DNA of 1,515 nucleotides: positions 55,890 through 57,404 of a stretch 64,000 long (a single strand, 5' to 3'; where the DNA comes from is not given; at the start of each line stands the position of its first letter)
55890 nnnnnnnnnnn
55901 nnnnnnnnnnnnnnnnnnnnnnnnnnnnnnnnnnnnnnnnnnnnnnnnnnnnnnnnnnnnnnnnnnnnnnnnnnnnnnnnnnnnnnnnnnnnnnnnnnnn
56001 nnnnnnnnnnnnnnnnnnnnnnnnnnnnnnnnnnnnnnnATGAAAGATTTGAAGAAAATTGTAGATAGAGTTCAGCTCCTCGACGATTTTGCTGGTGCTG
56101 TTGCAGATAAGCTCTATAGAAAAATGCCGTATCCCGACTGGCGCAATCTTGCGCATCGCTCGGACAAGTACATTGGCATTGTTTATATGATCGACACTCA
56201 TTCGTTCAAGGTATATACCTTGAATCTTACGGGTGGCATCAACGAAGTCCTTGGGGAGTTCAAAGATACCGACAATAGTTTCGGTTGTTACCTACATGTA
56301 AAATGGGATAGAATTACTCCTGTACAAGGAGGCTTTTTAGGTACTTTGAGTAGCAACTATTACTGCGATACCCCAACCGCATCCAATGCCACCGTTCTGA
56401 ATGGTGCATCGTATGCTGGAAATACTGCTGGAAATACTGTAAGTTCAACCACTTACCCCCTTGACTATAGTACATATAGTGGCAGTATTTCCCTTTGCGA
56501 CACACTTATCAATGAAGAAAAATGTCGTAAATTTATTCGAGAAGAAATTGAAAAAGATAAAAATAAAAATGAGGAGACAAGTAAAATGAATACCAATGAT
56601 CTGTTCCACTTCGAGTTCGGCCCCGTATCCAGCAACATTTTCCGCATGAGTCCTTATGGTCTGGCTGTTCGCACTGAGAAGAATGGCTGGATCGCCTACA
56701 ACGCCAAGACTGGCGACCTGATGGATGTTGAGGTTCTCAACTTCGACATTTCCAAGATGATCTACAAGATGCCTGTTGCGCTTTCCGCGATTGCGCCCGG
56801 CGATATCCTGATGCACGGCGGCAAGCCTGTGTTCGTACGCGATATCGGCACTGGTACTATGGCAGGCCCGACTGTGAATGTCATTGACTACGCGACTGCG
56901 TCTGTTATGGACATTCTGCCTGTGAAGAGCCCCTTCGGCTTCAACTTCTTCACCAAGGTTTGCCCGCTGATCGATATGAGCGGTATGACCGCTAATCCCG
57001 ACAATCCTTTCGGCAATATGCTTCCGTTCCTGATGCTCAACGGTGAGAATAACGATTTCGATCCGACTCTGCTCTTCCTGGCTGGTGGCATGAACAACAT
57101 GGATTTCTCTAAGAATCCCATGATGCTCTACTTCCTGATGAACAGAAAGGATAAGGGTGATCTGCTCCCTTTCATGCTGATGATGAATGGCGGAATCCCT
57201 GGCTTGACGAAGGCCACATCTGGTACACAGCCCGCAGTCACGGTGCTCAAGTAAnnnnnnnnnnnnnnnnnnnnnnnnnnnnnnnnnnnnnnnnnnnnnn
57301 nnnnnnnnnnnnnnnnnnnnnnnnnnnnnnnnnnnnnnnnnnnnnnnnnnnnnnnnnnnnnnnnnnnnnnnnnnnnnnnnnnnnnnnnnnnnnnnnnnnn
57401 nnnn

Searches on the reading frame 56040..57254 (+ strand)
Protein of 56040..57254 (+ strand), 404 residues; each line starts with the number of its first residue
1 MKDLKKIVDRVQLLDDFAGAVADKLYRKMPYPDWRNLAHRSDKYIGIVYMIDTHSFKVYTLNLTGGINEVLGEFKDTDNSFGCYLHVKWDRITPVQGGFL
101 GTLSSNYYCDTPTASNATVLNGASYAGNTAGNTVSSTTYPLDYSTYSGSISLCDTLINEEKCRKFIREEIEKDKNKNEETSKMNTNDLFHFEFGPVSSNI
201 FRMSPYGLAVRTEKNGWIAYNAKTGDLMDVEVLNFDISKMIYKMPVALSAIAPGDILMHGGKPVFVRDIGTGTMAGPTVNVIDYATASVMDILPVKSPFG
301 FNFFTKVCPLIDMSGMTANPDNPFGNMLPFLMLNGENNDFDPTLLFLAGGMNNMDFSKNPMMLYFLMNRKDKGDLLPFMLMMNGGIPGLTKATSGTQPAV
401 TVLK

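Call 12: search_protein_families(library=phrogs, proteins=[window:56040-57254:+], max_evalue=0.001)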
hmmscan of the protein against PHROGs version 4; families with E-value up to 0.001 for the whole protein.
window:56040-57254:+ (404 aa): 0 families

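Call 13: search_protein_families(library=pfam, proteins=[window:56040-57254:+], max_evalue=0.001)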
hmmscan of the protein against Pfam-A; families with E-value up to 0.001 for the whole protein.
window:56040-57254:+ (404 aa): 0 families

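Call 72: search_solved_structures(query=window:56040-57254:+, max_evalue=1)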
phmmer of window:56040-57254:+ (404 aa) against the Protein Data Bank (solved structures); distinct sequences matched with E-value up to 1: 0.
